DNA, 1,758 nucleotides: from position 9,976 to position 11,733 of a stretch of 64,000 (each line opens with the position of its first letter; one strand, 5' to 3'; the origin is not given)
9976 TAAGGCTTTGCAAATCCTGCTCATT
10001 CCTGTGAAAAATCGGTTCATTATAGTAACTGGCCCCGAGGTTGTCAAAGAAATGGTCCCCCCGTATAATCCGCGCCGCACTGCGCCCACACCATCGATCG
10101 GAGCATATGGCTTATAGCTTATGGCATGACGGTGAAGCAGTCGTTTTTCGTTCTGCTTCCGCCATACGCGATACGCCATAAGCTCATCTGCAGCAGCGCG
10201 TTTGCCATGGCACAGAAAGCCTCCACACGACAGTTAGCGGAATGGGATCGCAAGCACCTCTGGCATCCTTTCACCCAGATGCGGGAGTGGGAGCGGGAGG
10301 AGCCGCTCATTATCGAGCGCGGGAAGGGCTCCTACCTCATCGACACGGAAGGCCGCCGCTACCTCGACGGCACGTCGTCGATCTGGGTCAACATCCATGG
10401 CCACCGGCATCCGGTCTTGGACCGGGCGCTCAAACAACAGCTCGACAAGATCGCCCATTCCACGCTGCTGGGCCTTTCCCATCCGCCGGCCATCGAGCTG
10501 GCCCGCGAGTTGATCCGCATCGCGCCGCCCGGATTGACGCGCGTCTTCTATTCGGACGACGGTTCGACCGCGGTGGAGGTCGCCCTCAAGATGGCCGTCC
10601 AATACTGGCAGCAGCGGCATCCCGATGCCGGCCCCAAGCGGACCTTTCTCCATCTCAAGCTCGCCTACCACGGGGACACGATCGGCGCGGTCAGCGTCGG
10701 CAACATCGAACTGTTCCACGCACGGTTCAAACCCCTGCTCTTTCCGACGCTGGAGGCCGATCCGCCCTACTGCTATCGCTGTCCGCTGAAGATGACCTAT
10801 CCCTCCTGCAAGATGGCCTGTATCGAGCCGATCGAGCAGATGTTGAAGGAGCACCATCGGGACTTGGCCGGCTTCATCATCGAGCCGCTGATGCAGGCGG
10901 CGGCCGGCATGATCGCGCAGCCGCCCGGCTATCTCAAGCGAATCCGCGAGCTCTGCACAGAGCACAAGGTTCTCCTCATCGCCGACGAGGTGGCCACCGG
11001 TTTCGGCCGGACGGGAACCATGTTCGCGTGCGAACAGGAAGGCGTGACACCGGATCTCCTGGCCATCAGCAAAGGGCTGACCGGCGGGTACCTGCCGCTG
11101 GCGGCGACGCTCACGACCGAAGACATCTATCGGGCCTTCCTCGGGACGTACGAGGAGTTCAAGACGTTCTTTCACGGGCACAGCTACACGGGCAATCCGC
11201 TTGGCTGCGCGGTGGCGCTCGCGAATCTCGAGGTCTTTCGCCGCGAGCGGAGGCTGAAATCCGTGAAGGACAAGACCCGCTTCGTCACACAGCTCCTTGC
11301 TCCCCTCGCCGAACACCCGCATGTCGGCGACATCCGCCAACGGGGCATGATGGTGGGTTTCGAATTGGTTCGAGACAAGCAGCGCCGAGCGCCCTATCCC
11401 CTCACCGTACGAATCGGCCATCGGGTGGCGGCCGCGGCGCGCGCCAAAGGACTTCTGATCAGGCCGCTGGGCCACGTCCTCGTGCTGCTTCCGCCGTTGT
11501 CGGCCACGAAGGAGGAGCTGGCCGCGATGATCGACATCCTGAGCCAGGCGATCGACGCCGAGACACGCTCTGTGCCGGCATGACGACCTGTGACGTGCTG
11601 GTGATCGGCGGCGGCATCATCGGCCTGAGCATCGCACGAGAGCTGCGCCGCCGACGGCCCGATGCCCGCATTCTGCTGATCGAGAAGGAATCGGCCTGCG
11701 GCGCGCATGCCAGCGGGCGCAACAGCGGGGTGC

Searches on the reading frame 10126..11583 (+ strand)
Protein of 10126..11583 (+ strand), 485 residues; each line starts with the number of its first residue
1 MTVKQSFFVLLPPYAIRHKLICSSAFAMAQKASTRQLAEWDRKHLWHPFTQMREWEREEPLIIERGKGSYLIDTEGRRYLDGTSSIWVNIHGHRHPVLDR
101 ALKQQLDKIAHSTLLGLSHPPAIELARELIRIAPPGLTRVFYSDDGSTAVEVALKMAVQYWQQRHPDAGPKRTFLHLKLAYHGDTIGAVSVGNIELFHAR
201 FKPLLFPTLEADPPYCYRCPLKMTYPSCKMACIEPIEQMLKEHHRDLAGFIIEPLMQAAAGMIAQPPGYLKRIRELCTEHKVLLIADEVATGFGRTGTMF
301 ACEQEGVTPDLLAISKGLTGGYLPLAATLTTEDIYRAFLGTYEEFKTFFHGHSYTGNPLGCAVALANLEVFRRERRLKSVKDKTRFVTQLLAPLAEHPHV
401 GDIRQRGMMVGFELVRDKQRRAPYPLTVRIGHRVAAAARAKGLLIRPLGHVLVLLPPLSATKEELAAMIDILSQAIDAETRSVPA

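Call 9: search_protein_families(library=pfam, proteins=[window:10126-11583:+], max_evalue=0.001)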
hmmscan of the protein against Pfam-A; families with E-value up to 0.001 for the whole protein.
window:10126-11583:+ (485 aa): 1 family
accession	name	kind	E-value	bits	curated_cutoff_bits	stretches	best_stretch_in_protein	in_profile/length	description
PF00202.27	Aminotran_3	-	8.6e-107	357.7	30.5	1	55-476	5-403/403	Aminotransferase class-III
